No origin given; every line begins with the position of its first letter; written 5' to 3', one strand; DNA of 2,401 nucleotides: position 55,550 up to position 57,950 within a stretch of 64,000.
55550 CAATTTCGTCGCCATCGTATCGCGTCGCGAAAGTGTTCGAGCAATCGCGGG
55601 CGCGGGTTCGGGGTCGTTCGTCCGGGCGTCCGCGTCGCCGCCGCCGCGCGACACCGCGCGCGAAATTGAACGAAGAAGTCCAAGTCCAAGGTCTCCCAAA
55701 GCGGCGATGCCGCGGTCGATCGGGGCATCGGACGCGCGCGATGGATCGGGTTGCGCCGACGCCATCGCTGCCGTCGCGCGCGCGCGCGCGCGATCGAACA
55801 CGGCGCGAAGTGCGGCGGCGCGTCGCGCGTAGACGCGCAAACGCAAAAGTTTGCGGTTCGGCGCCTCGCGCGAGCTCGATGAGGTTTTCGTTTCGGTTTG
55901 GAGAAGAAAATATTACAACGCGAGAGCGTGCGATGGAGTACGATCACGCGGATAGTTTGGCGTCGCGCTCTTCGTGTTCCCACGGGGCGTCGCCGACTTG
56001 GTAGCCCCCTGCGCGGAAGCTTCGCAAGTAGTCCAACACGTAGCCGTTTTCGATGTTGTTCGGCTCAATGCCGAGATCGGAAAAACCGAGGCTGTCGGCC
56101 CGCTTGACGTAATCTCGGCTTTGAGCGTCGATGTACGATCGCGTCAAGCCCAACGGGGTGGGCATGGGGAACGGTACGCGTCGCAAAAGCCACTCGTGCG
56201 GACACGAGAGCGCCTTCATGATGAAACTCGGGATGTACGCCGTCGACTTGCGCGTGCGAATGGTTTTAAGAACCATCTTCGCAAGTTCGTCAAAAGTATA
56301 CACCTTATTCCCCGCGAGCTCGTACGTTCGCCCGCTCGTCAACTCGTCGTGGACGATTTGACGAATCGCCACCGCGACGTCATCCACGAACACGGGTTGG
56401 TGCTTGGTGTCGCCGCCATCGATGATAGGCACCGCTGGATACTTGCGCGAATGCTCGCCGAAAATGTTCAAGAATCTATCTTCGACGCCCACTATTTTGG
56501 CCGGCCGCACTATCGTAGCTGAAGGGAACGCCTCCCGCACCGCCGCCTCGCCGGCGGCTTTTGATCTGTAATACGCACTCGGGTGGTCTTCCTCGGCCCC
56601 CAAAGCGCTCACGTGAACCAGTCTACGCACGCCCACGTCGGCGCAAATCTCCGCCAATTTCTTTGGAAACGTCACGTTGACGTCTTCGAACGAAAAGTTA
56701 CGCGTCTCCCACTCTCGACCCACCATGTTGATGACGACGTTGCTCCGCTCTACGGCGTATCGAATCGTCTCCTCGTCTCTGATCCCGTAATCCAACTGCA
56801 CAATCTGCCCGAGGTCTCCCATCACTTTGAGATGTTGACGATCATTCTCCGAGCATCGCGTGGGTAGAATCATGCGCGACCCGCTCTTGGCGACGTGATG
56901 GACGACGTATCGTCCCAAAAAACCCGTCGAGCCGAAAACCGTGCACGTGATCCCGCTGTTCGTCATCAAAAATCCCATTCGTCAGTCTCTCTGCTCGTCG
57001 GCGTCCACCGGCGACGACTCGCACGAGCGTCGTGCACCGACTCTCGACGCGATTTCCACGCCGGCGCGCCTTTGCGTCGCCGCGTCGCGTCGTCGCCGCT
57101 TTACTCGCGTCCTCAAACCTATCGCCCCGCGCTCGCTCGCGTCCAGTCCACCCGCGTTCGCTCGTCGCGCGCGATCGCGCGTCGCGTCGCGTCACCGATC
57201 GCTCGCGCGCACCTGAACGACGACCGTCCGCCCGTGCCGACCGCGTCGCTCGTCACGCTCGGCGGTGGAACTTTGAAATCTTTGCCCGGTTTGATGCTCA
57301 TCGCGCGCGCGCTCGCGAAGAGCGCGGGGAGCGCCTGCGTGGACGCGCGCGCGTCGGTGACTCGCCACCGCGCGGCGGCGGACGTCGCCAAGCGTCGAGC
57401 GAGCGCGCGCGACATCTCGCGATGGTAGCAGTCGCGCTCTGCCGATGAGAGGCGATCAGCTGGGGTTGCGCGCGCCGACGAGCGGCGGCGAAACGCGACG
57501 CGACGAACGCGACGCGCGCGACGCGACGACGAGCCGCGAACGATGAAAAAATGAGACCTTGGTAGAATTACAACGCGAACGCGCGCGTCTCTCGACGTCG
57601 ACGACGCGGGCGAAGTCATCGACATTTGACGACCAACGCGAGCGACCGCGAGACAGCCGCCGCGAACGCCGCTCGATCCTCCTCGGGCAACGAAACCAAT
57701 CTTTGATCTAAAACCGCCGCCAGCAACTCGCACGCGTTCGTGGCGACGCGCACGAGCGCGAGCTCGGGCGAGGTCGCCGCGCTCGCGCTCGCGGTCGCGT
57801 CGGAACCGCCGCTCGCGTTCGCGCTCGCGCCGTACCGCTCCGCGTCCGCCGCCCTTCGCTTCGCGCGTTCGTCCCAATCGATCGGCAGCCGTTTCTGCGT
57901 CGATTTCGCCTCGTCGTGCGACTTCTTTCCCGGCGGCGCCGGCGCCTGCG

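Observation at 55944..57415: The NDUFA9 presequence lies in an upstream exon, and the ORF-track start codon sits inside the intron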

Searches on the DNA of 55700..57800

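Call 31: search_rna_families(source=window, start=55700, end=57800, threshold=evalue, max_evalue=1)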
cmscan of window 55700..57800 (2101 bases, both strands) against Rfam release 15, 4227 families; matches with E-value up to 1: 0.
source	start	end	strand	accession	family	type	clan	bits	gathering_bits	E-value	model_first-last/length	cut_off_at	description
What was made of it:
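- Tried and rejected: There were no hits (call 31).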

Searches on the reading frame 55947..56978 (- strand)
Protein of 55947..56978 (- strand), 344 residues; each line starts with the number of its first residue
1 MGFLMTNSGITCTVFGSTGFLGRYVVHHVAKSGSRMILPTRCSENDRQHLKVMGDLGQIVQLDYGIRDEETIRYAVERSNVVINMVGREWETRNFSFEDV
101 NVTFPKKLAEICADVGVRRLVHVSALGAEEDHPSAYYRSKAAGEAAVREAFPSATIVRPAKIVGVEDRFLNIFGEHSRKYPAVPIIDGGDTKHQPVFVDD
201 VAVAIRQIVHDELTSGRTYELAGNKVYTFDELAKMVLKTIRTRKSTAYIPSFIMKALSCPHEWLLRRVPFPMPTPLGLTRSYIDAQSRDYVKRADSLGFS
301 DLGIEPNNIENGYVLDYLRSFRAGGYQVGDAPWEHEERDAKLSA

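Call 8: list_cluster_members(proteins=[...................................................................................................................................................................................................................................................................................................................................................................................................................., window:55947-56978:-, P0001, P0006, P0005, P0002, P0003, P0007])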
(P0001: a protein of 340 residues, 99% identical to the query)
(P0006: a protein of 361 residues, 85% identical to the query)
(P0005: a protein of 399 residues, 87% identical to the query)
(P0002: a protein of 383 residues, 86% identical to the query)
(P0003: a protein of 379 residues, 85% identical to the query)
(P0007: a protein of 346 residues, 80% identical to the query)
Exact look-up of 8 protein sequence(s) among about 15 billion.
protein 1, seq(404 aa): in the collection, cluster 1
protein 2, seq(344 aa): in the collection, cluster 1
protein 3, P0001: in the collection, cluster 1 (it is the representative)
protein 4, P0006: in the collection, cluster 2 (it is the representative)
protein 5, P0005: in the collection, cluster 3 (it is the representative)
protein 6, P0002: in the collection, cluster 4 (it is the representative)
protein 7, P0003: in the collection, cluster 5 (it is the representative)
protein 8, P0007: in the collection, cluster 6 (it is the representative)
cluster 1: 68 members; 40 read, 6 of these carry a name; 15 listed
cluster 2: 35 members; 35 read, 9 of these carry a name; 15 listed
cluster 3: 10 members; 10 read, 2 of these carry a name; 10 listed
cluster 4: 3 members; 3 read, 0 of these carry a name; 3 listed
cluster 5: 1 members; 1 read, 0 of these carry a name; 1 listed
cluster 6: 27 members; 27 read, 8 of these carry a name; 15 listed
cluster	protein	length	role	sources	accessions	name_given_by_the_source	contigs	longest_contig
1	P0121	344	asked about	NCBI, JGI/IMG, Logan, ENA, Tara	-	strand:- start:2508 stop:3542 length:1035 start_codon:yes stop_codon:yes ...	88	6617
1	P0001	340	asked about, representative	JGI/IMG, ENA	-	-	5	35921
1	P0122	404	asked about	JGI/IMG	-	-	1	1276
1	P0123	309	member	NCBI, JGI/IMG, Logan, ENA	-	NADH dehydrogenase (ubiquinone) 1 alpha subcomplex subunit 9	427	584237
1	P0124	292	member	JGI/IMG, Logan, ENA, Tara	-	NADH dehydrogenase (ubiquinone) 1 alpha subcomplex subunit 9 | strand:- start:6876 stop:7754 length:879 start_codon:yes stop_codon:yes gene_type:complete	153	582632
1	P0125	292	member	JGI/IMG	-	NADH dehydrogenase (ubiquinone) 1 alpha subcomplex subunit 9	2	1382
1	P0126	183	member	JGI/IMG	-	NADH dehydrogenase (ubiquinone) 1 alpha subcomplex subunit 9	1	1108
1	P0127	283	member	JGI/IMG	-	NADH dehydrogenase (ubiquinone) 1 alpha subcomplex subunit 9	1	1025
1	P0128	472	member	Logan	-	-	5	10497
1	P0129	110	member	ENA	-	-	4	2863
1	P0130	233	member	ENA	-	-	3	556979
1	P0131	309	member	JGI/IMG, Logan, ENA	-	-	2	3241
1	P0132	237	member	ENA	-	-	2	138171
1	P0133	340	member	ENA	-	-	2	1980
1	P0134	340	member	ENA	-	-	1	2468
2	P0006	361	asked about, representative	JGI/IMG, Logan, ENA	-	NADH dehydrogenase (ubiquinone) 1 alpha subcomplex subunit 9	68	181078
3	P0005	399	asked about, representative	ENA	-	-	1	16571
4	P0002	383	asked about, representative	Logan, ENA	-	-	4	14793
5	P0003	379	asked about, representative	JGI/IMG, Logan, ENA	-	-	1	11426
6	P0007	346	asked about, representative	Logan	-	-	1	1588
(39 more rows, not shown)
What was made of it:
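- The exact 404-aa product is in the public collection (P0122, call 8). An identical 344-aa sequence (P0121) circulates in public collections, including NCBI-sourced data (call 8).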

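Call 10: find_encoding_contigs(protein=P0122, flank=5000, max_places=6)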
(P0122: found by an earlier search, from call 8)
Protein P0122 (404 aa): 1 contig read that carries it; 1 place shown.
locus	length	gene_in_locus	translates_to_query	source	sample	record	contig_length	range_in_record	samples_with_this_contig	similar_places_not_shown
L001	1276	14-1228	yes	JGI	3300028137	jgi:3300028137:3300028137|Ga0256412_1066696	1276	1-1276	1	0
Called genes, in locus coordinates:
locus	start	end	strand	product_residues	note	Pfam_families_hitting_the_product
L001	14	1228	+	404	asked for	PF01073:3Beta_HSD, PF01370:Epimerase, PF04321:RmlD_sub_bind, PF05368:NmrA, PF07993:NAD_binding_4 (faint), PF13460:NAD_binding_10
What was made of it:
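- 55944..56955 (-): Exon 2 coding part, from the last base of the Ser68 codon to the TGA stop at 55946..55944. It contains the Rossmann GxxGxxG motif (G76-S-T-G79-F-L-G82) and the rest of the NDUFA9 SDR fold. Pfam PF01370, PF13460 and PF05368 are on the product (call 10).
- On NDUFA9 / 39-kDa subunit of complex I: Pfam Epimerase, NAD_binding_10 and NmrA are on the product (call 10).
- Closest known: NDUFA9 / 39-kDa. Same: It has the SDR/Rossmann fold families PF01370, PF13460 and PF05368 (call 10).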

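Call 13: find_encoding_contigs(protein=P0123, flank=3000, max_places=6)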
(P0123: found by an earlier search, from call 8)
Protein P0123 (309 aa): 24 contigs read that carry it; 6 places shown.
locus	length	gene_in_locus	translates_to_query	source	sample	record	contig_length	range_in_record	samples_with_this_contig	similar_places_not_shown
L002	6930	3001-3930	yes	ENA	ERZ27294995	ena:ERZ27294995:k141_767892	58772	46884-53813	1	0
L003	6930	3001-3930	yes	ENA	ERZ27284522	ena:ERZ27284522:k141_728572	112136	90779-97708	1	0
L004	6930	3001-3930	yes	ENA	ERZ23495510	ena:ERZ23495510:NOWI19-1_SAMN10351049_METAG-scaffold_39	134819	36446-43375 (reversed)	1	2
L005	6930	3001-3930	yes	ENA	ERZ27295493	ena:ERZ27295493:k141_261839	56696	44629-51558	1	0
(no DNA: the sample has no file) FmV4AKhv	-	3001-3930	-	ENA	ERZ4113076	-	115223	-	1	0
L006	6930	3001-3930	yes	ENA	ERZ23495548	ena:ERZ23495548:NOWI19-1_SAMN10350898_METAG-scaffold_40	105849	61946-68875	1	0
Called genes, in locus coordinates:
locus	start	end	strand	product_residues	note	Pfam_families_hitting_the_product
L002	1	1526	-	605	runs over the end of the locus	PF16561:AMPK1_CBM, PF00571:CBS (weak)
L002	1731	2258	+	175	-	-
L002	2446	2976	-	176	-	-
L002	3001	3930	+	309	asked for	PF01073:3Beta_HSD (faint), PF01370:Epimerase, PF05368:NmrA (faint), PF13460:NAD_binding_10, PF04321:RmlD_sub_bind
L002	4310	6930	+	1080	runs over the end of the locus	PF00076:RRM_1 (faint), PF14703:PHM7_cyt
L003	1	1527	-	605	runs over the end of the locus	PF16561:AMPK1_CBM, PF00571:CBS (weak)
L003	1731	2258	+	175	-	-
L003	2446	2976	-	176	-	-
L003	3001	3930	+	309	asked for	PF01073:3Beta_HSD (faint), PF01370:Epimerase, PF05368:NmrA (faint), PF13460:NAD_binding_10, PF04321:RmlD_sub_bind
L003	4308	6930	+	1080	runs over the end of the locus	PF00076:RRM_1 (faint), PF14703:PHM7_cyt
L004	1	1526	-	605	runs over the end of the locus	PF16561:AMPK1_CBM, PF00571:CBS (weak)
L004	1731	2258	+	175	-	-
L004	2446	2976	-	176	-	-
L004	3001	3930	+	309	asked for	PF01073:3Beta_HSD (faint), PF01370:Epimerase, PF05368:NmrA (faint), PF13460:NAD_binding_10, PF04321:RmlD_sub_bind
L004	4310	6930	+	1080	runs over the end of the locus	PF00076:RRM_1 (faint), PF14703:PHM7_cyt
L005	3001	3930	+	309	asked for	PF01073:3Beta_HSD (faint), PF01370:Epimerase, PF05368:NmrA (faint), PF13460:NAD_binding_10, PF04321:RmlD_sub_bind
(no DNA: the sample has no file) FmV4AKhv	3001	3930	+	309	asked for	PF01073:3Beta_HSD (faint), PF01370:Epimerase, PF05368:NmrA (faint), PF13460:NAD_binding_10, PF04321:RmlD_sub_bind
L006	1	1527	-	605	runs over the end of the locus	PF16561:AMPK1_CBM, PF00571:CBS (weak)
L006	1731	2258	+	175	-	-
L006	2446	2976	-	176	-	-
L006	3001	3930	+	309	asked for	PF01073:3Beta_HSD (faint), PF01370:Epimerase, PF05368:NmrA (faint), PF13460:NAD_binding_10, PF04321:RmlD_sub_bind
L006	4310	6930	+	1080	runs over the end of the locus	PF00076:RRM_1 (faint), PF14703:PHM7_cyt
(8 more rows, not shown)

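Call 21: find_encoding_contigs(protein=P0128, flank=3000, max_places=5)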
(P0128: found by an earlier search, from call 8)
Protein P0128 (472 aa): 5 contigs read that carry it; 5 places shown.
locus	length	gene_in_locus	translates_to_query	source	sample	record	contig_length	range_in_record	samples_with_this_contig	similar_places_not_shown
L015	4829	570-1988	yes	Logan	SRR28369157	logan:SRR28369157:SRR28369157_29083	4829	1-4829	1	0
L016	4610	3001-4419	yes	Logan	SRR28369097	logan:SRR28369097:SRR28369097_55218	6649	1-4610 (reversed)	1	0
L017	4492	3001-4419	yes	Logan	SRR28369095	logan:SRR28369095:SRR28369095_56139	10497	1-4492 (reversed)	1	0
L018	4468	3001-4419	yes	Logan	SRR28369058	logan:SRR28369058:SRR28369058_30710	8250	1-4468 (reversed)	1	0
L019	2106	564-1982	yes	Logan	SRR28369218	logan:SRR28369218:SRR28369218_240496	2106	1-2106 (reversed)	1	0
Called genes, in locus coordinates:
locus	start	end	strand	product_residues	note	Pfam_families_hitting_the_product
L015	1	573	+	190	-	?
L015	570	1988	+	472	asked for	PF01073:3Beta_HSD, PF01370:Epimerase, PF04321:RmlD_sub_bind, PF05368:NmrA, PF07993:NAD_binding_4 (faint), PF13460:NAD_binding_10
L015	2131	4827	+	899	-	?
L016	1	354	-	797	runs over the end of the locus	?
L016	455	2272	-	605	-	PF16561:AMPK1_CBM, PF00571:CBS (weak)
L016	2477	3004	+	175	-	-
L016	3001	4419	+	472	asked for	PF01073:3Beta_HSD, PF01370:Epimerase, PF04321:RmlD_sub_bind, PF05368:NmrA, PF07993:NAD_binding_4 (faint), PF13460:NAD_binding_10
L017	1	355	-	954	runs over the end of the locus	PF13431:TPR_17 (faint)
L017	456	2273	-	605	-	PF16561:AMPK1_CBM, PF00571:CBS (weak)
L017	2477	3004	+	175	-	-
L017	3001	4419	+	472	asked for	PF01073:3Beta_HSD, PF01370:Epimerase, PF04321:RmlD_sub_bind, PF05368:NmrA, PF07993:NAD_binding_4 (faint), PF13460:NAD_binding_10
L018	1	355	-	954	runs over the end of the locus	PF13431:TPR_17 (faint)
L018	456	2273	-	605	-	PF16561:AMPK1_CBM, PF00571:CBS (weak)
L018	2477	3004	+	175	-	-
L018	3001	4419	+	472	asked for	PF01073:3Beta_HSD, PF01370:Epimerase, PF04321:RmlD_sub_bind, PF05368:NmrA, PF07993:NAD_binding_4 (faint), PF13460:NAD_binding_10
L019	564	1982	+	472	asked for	PF01073:3Beta_HSD, PF01370:Epimerase, PF04321:RmlD_sub_bind, PF05368:NmrA, PF07993:NAD_binding_4 (faint), PF13460:NAD_binding_10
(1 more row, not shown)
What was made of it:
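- Their full lengths reach 10.5 kb, and they carry genes on both strands (call 21), which looks genomic.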
